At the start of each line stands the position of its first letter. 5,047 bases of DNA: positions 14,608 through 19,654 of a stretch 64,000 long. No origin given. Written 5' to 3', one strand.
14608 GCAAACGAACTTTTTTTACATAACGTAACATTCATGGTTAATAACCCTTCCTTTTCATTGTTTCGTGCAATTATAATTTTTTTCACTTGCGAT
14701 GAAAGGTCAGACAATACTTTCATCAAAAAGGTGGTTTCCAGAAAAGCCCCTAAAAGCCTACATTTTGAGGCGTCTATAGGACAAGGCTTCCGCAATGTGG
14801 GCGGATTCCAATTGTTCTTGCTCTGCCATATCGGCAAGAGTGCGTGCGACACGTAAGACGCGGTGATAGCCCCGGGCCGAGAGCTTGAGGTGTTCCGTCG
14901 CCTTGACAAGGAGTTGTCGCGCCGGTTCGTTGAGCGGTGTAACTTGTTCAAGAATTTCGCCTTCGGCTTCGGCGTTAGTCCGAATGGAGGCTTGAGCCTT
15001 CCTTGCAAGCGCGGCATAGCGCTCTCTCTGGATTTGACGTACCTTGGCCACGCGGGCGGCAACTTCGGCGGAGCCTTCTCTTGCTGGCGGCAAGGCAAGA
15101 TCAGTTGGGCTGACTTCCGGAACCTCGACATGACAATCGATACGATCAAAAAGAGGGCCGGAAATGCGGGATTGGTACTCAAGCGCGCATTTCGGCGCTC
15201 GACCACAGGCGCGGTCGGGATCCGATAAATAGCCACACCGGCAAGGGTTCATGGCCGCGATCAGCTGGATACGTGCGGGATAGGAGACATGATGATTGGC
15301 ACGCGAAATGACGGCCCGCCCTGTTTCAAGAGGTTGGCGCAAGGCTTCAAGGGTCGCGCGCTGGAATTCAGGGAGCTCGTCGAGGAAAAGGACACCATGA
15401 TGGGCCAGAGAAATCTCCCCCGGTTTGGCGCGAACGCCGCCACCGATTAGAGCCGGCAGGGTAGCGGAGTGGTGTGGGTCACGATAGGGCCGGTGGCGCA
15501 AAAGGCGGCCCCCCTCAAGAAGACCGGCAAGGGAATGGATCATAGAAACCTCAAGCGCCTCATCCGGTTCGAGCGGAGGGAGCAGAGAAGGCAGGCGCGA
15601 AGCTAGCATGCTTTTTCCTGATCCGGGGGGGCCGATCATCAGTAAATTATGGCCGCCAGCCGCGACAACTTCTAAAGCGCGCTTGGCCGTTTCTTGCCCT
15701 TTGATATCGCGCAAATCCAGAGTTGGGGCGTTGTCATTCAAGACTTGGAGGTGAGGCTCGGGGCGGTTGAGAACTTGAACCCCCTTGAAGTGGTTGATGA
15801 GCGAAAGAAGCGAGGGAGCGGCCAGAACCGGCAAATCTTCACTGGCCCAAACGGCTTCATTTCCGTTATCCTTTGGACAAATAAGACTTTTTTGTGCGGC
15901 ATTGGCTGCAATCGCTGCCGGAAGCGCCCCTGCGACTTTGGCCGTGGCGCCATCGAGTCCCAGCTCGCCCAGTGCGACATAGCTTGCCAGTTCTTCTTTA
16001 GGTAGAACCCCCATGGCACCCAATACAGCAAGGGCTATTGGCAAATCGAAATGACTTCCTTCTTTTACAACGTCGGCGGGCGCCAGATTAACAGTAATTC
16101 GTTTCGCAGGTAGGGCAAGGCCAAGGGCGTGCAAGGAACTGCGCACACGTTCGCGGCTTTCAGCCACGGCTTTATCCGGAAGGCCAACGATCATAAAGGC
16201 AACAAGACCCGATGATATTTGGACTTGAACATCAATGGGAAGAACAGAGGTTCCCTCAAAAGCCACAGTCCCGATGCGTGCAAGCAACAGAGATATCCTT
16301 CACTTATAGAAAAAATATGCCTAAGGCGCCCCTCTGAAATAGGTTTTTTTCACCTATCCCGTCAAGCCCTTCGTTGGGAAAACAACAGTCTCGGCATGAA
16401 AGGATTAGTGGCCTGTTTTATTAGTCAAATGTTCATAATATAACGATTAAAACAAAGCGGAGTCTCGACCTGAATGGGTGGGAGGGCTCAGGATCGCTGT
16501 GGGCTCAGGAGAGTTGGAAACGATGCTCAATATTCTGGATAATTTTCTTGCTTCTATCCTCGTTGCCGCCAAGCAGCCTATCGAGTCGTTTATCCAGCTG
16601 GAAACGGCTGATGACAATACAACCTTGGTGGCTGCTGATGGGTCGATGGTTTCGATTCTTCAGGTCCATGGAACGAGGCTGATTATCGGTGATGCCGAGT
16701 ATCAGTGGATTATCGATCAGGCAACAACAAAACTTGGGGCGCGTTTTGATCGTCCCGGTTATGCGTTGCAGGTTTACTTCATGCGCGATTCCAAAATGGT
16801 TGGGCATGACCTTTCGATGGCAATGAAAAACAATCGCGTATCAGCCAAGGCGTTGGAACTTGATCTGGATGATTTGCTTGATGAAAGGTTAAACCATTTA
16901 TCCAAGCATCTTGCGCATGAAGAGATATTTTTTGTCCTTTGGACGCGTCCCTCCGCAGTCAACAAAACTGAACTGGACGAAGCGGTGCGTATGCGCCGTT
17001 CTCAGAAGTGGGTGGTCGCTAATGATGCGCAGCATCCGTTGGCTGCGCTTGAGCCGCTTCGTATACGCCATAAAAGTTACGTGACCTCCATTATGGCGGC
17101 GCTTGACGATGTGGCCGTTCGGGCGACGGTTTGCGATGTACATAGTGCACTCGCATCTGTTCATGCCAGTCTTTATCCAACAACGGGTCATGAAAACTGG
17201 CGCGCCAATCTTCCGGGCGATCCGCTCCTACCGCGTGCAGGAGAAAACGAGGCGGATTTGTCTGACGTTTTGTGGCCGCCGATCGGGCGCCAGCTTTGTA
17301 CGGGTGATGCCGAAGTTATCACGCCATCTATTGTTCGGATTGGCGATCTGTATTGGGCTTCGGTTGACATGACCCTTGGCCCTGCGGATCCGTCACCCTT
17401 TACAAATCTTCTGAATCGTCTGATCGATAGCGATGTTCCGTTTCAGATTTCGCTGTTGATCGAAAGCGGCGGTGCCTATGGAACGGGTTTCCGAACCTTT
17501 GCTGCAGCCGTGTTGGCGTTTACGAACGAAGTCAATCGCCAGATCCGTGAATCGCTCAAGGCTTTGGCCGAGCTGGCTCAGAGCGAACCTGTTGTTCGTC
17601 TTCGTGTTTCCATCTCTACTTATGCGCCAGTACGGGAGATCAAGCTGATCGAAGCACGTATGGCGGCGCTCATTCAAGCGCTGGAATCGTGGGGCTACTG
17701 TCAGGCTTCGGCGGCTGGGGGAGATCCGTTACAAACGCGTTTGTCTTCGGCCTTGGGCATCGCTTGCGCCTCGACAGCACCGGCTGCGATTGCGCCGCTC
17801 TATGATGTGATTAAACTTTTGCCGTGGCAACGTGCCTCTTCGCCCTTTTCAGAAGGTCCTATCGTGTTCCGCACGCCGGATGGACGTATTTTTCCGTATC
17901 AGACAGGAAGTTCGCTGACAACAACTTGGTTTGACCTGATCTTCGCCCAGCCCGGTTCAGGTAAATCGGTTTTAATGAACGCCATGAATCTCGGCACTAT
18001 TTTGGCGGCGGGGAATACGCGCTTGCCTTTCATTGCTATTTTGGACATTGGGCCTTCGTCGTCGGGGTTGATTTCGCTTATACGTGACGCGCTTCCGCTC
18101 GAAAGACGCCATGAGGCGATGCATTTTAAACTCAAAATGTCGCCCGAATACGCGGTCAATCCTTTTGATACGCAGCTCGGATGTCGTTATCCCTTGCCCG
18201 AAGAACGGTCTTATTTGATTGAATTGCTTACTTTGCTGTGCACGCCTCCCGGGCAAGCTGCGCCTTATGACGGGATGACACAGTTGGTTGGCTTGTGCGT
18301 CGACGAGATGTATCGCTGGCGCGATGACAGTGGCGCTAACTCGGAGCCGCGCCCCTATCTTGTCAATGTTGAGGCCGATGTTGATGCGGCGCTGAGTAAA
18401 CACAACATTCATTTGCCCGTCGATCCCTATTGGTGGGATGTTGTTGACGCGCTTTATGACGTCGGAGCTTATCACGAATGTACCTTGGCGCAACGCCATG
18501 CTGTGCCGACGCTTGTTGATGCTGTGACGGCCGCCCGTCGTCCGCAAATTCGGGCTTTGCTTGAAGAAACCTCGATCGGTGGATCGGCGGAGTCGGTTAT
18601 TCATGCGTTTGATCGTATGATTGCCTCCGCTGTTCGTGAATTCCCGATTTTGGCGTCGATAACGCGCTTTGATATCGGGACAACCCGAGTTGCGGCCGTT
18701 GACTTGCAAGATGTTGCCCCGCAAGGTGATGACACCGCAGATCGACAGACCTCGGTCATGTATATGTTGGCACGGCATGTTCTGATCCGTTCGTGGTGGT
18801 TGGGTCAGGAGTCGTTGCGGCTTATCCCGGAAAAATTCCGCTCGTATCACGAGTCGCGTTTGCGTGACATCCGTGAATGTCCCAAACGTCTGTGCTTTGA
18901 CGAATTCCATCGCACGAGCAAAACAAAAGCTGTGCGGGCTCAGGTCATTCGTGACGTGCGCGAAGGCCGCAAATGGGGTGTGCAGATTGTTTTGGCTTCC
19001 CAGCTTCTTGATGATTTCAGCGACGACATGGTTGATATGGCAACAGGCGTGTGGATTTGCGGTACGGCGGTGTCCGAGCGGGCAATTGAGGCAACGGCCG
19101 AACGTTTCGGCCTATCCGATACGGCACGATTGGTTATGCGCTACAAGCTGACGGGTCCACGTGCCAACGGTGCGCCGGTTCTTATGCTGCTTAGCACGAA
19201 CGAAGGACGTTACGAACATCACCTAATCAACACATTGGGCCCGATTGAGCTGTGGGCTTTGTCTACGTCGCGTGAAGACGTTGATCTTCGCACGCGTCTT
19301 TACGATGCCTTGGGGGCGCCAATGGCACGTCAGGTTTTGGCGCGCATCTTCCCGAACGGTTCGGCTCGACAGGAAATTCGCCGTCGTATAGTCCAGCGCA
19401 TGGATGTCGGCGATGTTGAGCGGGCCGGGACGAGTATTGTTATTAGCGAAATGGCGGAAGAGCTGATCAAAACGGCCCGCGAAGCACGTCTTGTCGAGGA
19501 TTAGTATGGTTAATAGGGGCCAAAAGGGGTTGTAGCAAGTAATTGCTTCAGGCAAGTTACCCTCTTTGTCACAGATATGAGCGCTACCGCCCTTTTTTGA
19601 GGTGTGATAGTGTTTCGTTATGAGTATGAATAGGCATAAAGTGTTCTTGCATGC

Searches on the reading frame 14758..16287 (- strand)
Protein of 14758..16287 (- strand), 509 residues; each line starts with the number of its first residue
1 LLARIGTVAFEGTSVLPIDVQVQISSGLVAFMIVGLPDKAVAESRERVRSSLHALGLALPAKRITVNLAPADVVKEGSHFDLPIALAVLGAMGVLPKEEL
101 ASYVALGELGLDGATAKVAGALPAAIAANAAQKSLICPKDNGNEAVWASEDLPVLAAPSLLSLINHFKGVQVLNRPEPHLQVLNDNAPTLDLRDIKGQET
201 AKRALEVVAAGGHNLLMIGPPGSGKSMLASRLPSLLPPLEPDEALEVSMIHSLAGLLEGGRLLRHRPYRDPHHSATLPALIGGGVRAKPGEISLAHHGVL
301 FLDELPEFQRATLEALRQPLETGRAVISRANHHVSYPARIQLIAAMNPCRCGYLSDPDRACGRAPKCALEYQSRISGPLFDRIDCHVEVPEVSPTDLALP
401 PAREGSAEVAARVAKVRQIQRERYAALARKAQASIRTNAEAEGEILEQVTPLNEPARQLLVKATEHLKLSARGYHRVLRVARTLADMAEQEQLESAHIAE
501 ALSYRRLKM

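Call 9: search_protein_families(library=ncbifam, proteins=[window:14758-16287:-], max_evalue=0.001)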
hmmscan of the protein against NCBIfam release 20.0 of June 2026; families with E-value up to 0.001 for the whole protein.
window:14758-16287:- (509 aa): 9 families
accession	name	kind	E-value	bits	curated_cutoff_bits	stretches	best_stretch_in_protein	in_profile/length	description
TIGR00368.1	TIGR00368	hypoth_equivalog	1.3e-159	532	362.4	1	12-505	8-499/499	YifB family Mg chelatase-like AAA ATPase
NF007365.0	PRK09862.1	equivalog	3.5e-127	425.1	530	1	6-507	7-494/506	YifB family Mg chelatase-like AAA ATPase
TIGR02442.1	Cob-chelat-sub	hypoth_equivalog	4.9e-08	31.9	779.45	1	280-348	111-179/641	putative cobaltochelatase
TIGR02902.1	spore_lonB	equivalog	3.7e-07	29.1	723.3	0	283-330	162-209/531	ATP-dependent protease LonB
TIGR00764.1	lon_rel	equivalog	8.1e-07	28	516.6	1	194-242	19-67/608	ATP-dependent protease LonB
NF038308.1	RNA_repair_RtcR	equivalog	5e-06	25.6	650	0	283-345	265-325/530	RNA repair transcriptional activator RtcR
TIGR02031.1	BchD-ChlD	equivalog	5.1e-05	22.2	499.55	0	283-348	78-143/608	magnesium chelatase ATPase subunit D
TIGR02868.1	CydC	equivalog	0.00038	19.2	329.05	1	183-252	328-401/530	thiol reductant ABC exporter subunit CydC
TIGR02030.1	BchI-ChlI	equivalog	0.00073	18.8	466.95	0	284-349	118-184/337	magnesium chelatase ATPase subunit I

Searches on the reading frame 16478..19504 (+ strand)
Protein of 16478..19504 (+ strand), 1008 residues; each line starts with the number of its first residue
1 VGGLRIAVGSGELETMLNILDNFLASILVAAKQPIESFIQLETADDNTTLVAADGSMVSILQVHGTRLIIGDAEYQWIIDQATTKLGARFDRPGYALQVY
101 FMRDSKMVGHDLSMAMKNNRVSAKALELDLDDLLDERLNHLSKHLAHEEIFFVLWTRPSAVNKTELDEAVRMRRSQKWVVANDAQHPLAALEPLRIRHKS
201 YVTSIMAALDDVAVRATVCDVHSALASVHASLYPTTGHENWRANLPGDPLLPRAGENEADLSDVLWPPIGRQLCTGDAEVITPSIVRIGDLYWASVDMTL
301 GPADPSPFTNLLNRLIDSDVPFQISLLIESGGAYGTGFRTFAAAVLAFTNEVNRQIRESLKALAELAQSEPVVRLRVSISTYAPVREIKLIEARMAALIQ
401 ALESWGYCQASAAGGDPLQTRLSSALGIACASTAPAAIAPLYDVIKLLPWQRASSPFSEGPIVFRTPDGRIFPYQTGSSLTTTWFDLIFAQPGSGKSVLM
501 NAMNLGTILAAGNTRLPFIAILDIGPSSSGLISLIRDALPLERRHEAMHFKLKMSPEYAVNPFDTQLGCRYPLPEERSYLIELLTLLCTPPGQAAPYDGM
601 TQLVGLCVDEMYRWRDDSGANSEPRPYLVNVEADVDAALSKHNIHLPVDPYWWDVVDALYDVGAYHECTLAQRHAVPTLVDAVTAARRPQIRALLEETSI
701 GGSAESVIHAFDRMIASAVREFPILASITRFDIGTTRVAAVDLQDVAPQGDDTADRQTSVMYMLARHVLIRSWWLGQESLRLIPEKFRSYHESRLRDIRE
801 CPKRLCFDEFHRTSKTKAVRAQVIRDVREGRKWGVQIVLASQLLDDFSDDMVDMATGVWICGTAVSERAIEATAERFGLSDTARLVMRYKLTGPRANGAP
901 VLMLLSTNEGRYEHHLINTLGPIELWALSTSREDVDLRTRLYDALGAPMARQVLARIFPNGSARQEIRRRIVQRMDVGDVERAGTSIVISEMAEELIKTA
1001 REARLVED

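Call 7: search_protein_families(library=pfam, proteins=[window:16478-19504:+], max_evalue=0.001)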
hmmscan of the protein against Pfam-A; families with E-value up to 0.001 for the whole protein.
window:16478-19504:+ (1008 aa): 0 families

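Call 9: search_protein_families(library=ncbifam, proteins=[window:16478-19504:+], max_evalue=0.001)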
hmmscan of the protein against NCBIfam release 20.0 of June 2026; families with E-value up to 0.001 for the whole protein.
window:16478-19504:+ (1008 aa): 0 families

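Call 30: search_solved_structures(query=window:16478-19504:+, max_evalue=0.01)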
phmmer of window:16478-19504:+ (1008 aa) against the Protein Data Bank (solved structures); distinct sequences matched with E-value up to 0.01: 0.

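Call 31: search_dna_similar(query=window:16478-19504:+, collection=plasmids, mode=protein, max_rows=15, max_evalue=0.001)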
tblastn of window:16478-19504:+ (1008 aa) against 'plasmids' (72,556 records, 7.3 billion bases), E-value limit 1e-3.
Records with a match: 3784; places in all: 3821; records where one place covers at least 80% of the query: 3662.
Best place of each record, by identity: <60% 3784.
By first word of the organism name: Escherichia 1377; Klebsiella 918; Salmonella 449; Enterobacter 180; Acinetobacter 129; Serratia 127; Pseudomonas 117; Shigella 110; Citrobacter 76; Vibrio 32; and 79 more.
By predicted mobility (MOB-suite, as given by PLSDB): conjugative 3222; non-mobilizable 318; mobilizable 244.
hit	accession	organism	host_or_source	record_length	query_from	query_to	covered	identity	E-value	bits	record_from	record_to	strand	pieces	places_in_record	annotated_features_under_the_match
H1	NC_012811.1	Methylorubrum extorquens AM1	-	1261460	31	1004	97%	43.8%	0e+0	712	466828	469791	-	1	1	none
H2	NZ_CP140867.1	Rhizobium leguminosarum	Trifolium pratense,whole organism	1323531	18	1003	98%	43.1%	0e+0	763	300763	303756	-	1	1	record has no annotation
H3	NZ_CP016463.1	Bosea sp. RAC05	Microbial isolate,Algal phycosphere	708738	32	1005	97%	42.9%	0e+0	744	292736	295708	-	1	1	hypothetical protein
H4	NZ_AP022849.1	Bosea sp. ANAM02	Callyspongia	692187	16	996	97%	41.8%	0e+0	717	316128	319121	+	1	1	ATP-binding protein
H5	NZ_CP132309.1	Shinella sumterensis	Homo sapiens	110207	17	998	97%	39.7%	0e+0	630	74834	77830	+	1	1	hypothetical protein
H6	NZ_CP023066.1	Sinorhizobium sp. CCBAU 05631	G.max,nodule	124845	17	1000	97%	39.4%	2e-170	627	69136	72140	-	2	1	hypothetical protein (x2)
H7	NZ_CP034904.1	Roseomonas mucosa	Homo sapiens,tissue sample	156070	16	996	97%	39.3%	0e+0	623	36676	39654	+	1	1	ATP-binding protein | HNH endonuclease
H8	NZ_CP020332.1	Martelella mediterranea DSM 17316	-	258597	32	1000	96%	39.4%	0e+0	623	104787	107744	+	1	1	hypothetical protein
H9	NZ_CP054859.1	Martelella sp. NC18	single cell,mine sediment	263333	32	1000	96%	39.4%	0e+0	620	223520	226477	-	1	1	hypothetical protein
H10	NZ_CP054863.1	Martelella sp. NC20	single cell,Soudan mine sediment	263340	32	1000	96%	39.4%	0e+0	620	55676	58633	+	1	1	hypothetical protein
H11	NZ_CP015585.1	Roseomonas gilardii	Purified bacterial strains from deep ...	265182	24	997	97%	39.2%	0e+0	611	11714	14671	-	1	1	ATP-binding protein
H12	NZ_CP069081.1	Pseudomonas putida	-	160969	16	1004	98%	38.4%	0e+0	637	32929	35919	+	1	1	hypothetical protein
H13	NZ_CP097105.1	Pseudomonas sp. NY11382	Homo sapiens,Airway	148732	16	1004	98%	38.4%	0e+0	637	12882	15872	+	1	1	hypothetical protein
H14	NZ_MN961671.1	Pseudomonas aeruginosa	-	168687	16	1004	98%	38.4%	0e+0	637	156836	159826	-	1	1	hypothetical protein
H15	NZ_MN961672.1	Pseudomonas aeruginosa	-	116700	16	1004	98%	38.4%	0e+0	637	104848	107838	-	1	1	hypothetical protein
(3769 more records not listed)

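Call 32: get_annotated_region(hit=H3, flank=20000)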
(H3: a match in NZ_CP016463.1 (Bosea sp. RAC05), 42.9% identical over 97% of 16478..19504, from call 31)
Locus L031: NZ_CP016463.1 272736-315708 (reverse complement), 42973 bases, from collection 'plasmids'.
description: Bosea sp. RAC05 plasmid pBSY19_1, complete sequence
organism: Bosea sp. RAC05 (NCBI taxid 1842539)
taxonomy: Bacteria; Pseudomonadota; Alphaproteobacteria; Hyphomicrobiales; Boseaceae; Bosea; Bosea sp. RAC05
host: -; source: Microbial isolate,Algal phycosphere; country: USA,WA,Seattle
typing (MOB-suite, as given by PLSDB): non-mobilizable
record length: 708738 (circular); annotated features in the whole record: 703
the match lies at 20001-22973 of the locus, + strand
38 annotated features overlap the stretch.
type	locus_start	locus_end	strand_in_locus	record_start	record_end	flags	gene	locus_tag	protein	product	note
CDS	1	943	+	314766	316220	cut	-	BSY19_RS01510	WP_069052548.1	hypothetical protein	-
CDS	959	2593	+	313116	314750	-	-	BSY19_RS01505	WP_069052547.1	toprim domain-containing protein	-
CDS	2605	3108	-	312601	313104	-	-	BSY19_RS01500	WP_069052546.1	hypothetical protein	-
CDS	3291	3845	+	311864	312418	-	-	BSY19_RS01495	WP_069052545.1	hypothetical protein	-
CDS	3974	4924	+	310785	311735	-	-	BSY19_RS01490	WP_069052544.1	hypothetical protein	-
CDS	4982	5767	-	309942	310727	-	-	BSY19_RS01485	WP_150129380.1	hypothetical protein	-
CDS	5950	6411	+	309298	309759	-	-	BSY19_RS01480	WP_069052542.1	hypothetical protein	-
CDS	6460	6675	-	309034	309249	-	-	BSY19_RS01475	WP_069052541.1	hypothetical protein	-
CDS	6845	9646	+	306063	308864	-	-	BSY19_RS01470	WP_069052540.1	TraM recognition domain-containing protein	-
CDS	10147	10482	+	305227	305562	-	-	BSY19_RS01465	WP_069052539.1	hypothetical protein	-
CDS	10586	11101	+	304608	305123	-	-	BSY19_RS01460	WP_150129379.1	hypothetical protein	-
CDS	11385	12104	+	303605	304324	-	-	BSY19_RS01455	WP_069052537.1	response regulator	GO:0000160 - phosphorelay signal transduction system [Evidence IEA]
CDS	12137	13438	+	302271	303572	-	-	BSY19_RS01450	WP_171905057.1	ATP-binding protein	-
CDS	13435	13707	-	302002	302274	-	-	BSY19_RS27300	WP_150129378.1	hypothetical protein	-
CDS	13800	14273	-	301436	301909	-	-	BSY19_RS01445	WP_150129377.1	hypothetical protein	-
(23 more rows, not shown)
